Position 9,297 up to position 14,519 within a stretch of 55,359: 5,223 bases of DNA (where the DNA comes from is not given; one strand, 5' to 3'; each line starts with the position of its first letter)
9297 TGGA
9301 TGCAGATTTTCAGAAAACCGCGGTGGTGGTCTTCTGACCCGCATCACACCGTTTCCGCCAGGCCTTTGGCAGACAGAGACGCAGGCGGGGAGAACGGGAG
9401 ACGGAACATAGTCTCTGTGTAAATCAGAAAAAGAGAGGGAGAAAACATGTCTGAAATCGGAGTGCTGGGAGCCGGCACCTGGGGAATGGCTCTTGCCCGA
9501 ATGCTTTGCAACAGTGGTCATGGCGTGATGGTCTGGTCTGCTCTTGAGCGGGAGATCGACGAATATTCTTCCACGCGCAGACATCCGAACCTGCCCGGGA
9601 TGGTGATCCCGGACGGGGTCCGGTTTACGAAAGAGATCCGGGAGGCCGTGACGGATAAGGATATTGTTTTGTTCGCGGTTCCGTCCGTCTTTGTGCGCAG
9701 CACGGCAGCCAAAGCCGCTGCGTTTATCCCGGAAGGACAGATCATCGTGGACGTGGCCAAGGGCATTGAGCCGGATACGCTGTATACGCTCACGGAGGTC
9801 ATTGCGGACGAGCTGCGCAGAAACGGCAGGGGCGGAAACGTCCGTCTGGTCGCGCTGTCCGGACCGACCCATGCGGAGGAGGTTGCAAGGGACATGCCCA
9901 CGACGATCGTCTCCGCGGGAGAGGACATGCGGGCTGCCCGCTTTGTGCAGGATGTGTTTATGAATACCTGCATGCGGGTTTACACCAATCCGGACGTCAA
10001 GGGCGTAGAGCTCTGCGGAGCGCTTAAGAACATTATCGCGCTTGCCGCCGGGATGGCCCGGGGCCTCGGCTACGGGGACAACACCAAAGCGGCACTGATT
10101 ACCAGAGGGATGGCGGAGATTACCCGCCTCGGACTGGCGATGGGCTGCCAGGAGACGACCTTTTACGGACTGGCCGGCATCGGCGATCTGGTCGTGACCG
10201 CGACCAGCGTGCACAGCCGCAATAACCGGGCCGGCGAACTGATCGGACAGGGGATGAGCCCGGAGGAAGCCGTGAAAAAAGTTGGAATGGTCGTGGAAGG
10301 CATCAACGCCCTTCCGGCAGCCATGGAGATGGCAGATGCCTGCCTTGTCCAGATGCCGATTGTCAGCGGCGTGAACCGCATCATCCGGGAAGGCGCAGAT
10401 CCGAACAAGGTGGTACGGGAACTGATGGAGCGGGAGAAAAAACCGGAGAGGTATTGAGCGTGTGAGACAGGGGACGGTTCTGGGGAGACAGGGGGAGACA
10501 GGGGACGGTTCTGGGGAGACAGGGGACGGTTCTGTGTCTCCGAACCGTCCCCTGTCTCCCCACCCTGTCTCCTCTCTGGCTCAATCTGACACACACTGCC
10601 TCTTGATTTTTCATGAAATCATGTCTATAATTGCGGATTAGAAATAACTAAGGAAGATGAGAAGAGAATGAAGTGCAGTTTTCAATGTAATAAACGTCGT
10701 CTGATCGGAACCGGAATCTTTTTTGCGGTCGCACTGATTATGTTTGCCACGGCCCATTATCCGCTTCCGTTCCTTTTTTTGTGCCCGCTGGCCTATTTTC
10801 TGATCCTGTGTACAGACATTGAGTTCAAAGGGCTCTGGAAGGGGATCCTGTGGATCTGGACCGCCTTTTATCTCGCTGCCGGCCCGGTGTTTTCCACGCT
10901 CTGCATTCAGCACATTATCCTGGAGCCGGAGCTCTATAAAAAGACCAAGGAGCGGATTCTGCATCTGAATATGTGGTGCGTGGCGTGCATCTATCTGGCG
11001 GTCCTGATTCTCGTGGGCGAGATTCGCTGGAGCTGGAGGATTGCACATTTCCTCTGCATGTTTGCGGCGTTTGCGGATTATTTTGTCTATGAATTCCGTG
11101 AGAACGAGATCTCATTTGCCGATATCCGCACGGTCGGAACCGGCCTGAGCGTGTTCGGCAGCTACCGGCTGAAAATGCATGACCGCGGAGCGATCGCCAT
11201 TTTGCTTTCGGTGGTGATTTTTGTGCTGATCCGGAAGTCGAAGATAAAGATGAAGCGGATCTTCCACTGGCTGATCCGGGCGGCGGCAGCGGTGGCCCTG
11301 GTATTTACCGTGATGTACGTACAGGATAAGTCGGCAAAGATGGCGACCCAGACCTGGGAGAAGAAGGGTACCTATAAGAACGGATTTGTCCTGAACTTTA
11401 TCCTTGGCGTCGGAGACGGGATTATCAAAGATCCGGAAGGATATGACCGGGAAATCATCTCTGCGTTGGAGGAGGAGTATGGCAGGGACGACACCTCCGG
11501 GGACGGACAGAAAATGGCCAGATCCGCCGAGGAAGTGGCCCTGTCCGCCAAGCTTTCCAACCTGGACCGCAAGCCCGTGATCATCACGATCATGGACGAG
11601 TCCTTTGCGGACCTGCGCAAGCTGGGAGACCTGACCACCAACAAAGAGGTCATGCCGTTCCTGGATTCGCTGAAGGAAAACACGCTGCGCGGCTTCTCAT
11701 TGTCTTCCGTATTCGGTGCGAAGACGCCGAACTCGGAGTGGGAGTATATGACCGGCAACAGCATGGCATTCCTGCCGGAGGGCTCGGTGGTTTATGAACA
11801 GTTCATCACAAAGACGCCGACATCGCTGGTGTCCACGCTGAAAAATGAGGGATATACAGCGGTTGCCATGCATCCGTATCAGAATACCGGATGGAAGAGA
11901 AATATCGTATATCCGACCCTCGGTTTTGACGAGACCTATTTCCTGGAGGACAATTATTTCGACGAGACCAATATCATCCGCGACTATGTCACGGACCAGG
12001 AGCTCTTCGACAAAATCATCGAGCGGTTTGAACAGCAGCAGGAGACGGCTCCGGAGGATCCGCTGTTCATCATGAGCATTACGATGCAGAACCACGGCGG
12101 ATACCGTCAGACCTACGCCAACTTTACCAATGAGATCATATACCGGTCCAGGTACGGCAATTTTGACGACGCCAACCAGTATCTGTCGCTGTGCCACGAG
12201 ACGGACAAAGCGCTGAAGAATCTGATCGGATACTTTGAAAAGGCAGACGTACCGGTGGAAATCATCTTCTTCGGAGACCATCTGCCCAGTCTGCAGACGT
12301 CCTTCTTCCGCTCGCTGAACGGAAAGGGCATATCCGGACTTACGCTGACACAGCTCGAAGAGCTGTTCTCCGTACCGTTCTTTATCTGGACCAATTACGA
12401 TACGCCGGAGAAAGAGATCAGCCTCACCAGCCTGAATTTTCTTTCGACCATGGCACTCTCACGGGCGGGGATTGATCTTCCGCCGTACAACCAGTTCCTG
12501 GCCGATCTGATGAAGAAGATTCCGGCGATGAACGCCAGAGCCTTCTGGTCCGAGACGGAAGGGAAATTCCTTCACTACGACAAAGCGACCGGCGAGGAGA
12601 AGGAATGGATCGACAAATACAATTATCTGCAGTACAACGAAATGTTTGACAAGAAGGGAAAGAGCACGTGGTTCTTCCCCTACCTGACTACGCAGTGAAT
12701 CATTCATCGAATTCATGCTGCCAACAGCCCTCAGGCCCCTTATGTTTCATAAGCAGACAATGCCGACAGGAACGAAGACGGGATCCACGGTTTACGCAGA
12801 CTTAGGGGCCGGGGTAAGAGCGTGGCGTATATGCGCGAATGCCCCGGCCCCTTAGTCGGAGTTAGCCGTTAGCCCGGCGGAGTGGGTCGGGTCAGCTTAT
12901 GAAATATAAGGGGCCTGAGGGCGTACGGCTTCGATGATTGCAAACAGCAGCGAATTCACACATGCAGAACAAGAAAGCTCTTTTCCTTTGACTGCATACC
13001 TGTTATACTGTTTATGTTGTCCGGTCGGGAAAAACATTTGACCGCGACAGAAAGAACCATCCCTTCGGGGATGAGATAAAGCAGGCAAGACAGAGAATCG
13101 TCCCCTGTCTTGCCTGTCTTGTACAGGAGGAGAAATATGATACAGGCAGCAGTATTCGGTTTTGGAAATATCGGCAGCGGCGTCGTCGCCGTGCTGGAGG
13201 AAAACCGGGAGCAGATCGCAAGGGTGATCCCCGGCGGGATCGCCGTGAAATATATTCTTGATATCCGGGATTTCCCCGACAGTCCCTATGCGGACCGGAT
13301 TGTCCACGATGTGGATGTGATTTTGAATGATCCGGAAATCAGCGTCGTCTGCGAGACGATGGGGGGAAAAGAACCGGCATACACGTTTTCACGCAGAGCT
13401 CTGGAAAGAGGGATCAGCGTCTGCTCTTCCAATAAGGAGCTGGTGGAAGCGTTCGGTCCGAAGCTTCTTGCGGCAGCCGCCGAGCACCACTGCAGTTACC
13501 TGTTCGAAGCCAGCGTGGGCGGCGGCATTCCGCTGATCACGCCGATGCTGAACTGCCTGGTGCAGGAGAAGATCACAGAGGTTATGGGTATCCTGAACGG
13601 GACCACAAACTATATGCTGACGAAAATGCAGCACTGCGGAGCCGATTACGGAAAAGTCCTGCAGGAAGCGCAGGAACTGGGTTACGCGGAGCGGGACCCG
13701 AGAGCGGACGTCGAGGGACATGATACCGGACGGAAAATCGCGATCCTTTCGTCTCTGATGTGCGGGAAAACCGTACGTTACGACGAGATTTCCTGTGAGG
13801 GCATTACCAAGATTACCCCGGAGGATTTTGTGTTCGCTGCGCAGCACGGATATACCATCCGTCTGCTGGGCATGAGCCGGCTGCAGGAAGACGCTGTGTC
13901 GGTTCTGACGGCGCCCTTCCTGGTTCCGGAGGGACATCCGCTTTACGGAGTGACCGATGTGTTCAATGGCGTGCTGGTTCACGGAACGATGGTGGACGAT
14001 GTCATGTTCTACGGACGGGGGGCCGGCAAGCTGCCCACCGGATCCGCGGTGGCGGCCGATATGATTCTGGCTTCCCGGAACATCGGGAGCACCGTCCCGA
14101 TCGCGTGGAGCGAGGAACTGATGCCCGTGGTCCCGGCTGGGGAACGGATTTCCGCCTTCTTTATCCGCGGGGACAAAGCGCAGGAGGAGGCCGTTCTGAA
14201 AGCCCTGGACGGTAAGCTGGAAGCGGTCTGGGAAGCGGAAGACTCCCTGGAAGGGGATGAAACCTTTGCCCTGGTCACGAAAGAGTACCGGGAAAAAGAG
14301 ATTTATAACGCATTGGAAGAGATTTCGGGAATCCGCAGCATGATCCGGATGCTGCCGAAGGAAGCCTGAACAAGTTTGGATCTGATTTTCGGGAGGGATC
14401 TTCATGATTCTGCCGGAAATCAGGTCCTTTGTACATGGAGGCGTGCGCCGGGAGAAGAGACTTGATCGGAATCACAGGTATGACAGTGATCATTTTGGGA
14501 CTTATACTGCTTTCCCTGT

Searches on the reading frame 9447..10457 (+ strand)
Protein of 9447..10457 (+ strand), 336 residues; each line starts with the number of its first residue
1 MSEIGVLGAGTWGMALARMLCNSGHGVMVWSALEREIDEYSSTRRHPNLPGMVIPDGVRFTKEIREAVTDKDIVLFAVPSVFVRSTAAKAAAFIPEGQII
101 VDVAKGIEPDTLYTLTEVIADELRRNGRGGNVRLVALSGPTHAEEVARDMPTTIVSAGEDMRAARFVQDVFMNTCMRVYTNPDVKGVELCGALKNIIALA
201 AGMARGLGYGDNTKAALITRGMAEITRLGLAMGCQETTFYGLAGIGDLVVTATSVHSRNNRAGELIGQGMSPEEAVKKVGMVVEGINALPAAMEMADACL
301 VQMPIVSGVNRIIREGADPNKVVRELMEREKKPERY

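Call 12: find_encoding_contigs(protein=window:9447-10457:+, flank=3000, max_places=8)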
Protein window:9447-10457:+ (336 aa): 4 contigs read that carry it; 4 places shown.
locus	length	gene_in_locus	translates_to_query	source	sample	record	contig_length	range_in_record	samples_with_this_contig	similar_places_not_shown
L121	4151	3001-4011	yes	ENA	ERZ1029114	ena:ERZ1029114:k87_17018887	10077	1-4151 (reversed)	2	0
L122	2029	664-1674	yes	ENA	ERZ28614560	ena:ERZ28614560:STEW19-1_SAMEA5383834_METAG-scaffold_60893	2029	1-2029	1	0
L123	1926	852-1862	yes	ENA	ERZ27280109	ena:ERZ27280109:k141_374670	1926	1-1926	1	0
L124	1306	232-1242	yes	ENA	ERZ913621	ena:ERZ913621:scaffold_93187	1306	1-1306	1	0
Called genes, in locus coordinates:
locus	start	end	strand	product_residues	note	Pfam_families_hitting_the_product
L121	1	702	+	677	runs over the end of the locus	PF10125:NADHdeh_related, PF00361:Proton_antipo_M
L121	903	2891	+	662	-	PF09826:Beta_propel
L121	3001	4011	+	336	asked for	PF01210:NAD_Gly3P_dh_N, PF03446:NAD_binding_2 (weak), PF03807:F420_oxidored, PF07479:NAD_Gly3P_dh_C, PF20618:GPD_NAD_C_bact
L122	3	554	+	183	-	?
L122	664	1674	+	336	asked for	PF01210:NAD_Gly3P_dh_N, PF03446:NAD_binding_2 (weak), PF03807:F420_oxidored, PF07479:NAD_Gly3P_dh_C, PF20618:GPD_NAD_C_bact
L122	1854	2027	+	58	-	?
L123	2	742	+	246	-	?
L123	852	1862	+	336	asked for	PF01210:NAD_Gly3P_dh_N, PF03446:NAD_binding_2 (weak), PF03807:F420_oxidored, PF07479:NAD_Gly3P_dh_C, PF20618:GPD_NAD_C_bact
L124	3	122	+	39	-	?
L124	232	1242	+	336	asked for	PF01210:NAD_Gly3P_dh_N, PF03446:NAD_binding_2 (weak), PF03807:F420_oxidored, PF07479:NAD_Gly3P_dh_C, PF20618:GPD_NAD_C_bact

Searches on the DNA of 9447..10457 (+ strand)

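Call 32: search_with_rna_model(model_id=R1, sources=[L001, L002, L003, L006, L008, L010, L013, L014, L018, L019, L021, L022, L027, L030, L033, L035, L038, L041, L042, L045, L046, L048, L050, L053, L059, L062, L064, L065, L072, L074, L076, L077, L078, L079, L087, L089, L091, L100, L103, L105, L106, L108, L110, L114, L118, L119, L120, L121, L122, L125, L126, L127, L128, L129, L131, L132, L133, L135], max_evalue=0.01)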
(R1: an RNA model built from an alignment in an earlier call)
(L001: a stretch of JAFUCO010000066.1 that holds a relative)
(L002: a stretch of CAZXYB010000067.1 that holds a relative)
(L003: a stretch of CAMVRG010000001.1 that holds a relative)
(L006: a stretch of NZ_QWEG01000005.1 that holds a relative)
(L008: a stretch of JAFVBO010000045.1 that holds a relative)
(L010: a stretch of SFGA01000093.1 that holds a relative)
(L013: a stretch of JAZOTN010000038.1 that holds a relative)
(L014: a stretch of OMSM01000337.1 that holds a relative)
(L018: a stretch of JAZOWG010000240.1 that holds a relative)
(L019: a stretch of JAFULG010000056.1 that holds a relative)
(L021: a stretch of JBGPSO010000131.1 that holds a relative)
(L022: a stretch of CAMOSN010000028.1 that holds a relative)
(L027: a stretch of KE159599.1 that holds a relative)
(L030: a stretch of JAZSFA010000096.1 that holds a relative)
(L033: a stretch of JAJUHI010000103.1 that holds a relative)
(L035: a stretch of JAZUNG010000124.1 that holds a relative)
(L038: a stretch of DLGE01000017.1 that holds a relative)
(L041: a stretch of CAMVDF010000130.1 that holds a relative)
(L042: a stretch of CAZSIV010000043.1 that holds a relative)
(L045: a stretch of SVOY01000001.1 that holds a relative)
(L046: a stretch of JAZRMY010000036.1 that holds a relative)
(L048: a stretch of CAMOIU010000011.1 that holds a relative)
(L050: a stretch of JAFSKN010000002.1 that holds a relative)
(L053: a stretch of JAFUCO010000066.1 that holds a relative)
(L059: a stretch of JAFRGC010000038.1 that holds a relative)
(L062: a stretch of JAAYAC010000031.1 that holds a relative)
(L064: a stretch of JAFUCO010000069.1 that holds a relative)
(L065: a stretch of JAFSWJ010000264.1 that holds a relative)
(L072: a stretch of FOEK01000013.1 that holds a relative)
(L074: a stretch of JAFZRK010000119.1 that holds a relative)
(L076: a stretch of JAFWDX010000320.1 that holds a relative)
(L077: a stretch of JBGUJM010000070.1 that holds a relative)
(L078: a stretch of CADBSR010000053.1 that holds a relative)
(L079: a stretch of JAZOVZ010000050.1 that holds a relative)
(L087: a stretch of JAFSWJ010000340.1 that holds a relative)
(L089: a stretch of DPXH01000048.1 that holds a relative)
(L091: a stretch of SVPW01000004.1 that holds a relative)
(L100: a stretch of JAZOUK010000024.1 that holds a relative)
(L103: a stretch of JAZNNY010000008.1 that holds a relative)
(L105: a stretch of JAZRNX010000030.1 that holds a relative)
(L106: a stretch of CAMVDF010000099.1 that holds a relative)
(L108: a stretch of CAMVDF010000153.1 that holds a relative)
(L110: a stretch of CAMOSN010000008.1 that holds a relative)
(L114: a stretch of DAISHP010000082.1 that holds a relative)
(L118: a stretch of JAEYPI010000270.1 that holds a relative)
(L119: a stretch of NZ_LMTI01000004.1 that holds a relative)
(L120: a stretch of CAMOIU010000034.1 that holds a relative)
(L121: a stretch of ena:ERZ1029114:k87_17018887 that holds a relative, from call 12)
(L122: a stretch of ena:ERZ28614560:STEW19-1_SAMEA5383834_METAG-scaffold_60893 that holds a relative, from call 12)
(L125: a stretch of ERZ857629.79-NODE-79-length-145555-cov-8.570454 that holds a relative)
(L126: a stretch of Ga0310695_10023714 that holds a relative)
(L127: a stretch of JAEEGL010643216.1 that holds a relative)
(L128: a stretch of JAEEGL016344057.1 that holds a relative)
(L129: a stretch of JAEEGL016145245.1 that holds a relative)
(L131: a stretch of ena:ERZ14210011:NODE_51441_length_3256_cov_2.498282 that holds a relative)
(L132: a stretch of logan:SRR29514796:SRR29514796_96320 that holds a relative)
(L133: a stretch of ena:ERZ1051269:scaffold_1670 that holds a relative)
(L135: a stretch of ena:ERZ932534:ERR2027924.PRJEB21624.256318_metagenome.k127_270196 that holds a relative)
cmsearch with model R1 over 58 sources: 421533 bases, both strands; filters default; matches with E-value up to 0.01: 91.
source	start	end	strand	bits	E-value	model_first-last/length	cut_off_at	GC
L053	6578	6612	-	52.2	8.8e-11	1-35/35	no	0.4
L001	1126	1160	-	52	9.7e-11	1-35/35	no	0.37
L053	6540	6574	+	51.9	1.1e-10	1-35/35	no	0.4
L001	6188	6222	-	50.6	2.3e-10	1-35/35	no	0.37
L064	3986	4020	+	50.1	3.2e-10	1-35/35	no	0.4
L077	3948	3982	+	49.5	4.9e-10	1-35/35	no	0.54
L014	7932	7966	+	49.2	5.6e-10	1-35/35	no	0.63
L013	7345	7379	+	49.1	6e-10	1-35/35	no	0.6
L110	190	224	-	48.7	7.6e-10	1-35/35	no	0.49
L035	2246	2280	-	48.5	8.9e-10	1-35/35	no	0.6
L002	4549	4583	+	48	1.2e-09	1-35/35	no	0.54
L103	1722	1756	+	47.8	1.4e-09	1-35/35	no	0.54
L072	858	892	+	47.5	1.7e-09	1-35/35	no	0.54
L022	6758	6792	+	46.9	2.4e-09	1-35/35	no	0.54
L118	2952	2986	-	46.6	2.9e-09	1-35/35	no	0.51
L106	7359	7393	+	46.5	3.2e-09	1-35/35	no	0.49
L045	4750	4784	-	46.3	3.5e-09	1-35/35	no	0.63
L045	5341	5375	+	46.2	3.6e-09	1-35/35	no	0.46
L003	6712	6746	+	45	7.7e-09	1-35/35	no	0.49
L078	4612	4646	+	44.5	1e-08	1-35/35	no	0.49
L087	2286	2320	-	44.4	1.2e-08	1-35/35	no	0.46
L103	1756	1790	-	44.3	1.2e-08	1-35/35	no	0.54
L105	1370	1404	-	44.1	1.4e-08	1-35/35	no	0.57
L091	180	214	+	43.7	1.7e-08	1-35/35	no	0.46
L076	24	58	-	43.7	1.8e-08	1-35/35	no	0.57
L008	4863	4897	+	43.6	1.9e-08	1-35/35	no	0.57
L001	6070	6104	+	43.4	2.1e-08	1-35/35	no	0.4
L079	2248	2282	-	43.1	2.5e-08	1-35/35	no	0.51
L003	6895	6929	-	42.7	3.2e-08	1-35/35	no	0.51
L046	5723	5757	+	42.6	3.4e-08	1-35/35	no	0.51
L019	844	878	+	42.5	3.8e-08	1-35/35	no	0.46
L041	5744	5778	-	41.9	5.6e-08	1-35/35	no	0.51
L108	695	729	+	41.7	6e-08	1-35/35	no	0.49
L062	7683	7717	+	41.3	7.8e-08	1-35/35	no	0.54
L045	3915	3949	+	40.3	1.5e-07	1-35/35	no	0.6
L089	1243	1277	-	40.2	1.6e-07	1-35/35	no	0.46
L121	4061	4095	+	38.9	3.5e-07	1-35/35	no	0.6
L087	601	635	+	38.7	3.9e-07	1-35/35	no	0.49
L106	2584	2618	+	38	6.4e-07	1-35/35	no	0.49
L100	344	378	-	37.7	7.5e-07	1-35/35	no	0.46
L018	2261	2295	-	36.9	1.2e-06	1-35/35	no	0.49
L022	3700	3734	-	35.8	2.5e-06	1-35/35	no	0.57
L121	4102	4136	-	35.5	3e-06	1-35/35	no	0.54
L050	3783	3818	+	35.4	3.2e-06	1-35/35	no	0.42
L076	1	29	+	35.3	3.3e-06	7-35/35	5'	0.59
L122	1697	1731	+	35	3.9e-06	1-35/35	no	0.63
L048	2189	2223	-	35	4.1e-06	1-35/35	no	0.57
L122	1697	1749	-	34.9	4.4e-06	1-35/35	no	0.66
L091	248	282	-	34.8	4.5e-06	1-35/35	no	0.51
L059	2310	2344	-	34.3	6.2e-06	1-35/35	no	0.63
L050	3829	3863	-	33.8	8.6e-06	1-35/35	no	0.51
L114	3411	3445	-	33.3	1.2e-05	1-35/35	no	0.6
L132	2929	2959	+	33.2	1.2e-05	1-31/35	3'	0.61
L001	6109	6143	-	33.1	1.4e-05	1-35/35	no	0.51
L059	2268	2302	+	32.8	1.6e-05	1-35/35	no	0.6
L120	66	100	-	32.3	2.1e-05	1-35/35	no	0.54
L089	1208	1242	-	31.5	3.6e-05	1-35/35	no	0.43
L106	6365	6399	+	31.3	4.2e-05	1-35/35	no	0.49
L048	1439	1473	+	31.2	4.2e-05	1-35/35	no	0.66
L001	6154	6174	-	31.2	4.3e-05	8-28/35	no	0.62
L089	1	26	-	31.1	4.5e-05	1-26/35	3'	0.46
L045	5620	5654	+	31.1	4.7e-05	1-35/35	no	0.51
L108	872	906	-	30.7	6.1e-05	1-35/35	no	0.66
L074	2157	2190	-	29.7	0.00011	1-35/35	no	0.56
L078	4655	4689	-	29.7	0.00011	1-35/35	no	0.51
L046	4467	4503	-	29.3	0.00014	1-35/35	no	0.51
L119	886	921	-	28.9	0.00018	1-35/35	no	0.44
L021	920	942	+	28.6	0.00022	7-29/35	no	0.48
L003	5516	5550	-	28.2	0.00028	1-35/35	no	0.57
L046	4406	4442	-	28.2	0.00028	1-35/35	no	0.51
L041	5725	5778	+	28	0.00032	1-35/35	no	0.56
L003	5584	5602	-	27.8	0.00036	9-27/35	no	0.58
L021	4895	4913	+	27.8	0.00036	9-27/35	no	0.58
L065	5799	5817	+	27.8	0.00036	9-27/35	no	0.58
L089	2298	2316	-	27.8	0.00036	9-27/35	no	0.58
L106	2713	2731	-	27.8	0.00036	9-27/35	no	0.58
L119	4538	4573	-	27.4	0.00046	1-35/35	no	0.61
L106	945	979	+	27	0.0006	1-35/35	no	0.43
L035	708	730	+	26.9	0.00062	7-29/35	no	0.52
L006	3264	3299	+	26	0.0011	1-35/35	no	0.53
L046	4566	4602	-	25.4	0.0017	1-35/35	no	0.51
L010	109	143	-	24.8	0.0024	1-35/35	no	0.49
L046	6539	6573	-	24.7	0.0026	1-35/35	no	0.46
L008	2974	3008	-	24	0.0039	1-35/35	no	0.57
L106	903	938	+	23.8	0.0044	1-35/35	no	0.47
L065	5655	5690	+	23.5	0.0052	1-35/35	no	0.56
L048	2142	2176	-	23.5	0.0055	1-35/35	no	0.63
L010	154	172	-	23.2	0.0065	9-27/35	no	0.63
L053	6578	6612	+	22.9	0.0079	1-35/35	no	0.4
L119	4874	4909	-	22.6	0.0091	1-35/35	no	0.53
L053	6540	6574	-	22.6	0.0096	1-35/35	no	0.4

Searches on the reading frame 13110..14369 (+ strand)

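Call 17: search_protein_families(library=pfam, proteins=[window:13110-14369:+])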
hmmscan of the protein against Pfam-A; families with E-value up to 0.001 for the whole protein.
window:13110-14369:+ (419 aa): 2 families
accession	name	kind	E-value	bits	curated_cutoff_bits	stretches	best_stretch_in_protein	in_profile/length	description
PF00742.24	Homoserine_dh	-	1.6e-58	197.8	22.9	1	141-319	1-173/173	Homoserine dehydrogenase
PF03447.22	NAD_binding_3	-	8.1e-10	39.9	24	1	17-133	1-116/116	Homoserine dehydrogenase, NAD binding domain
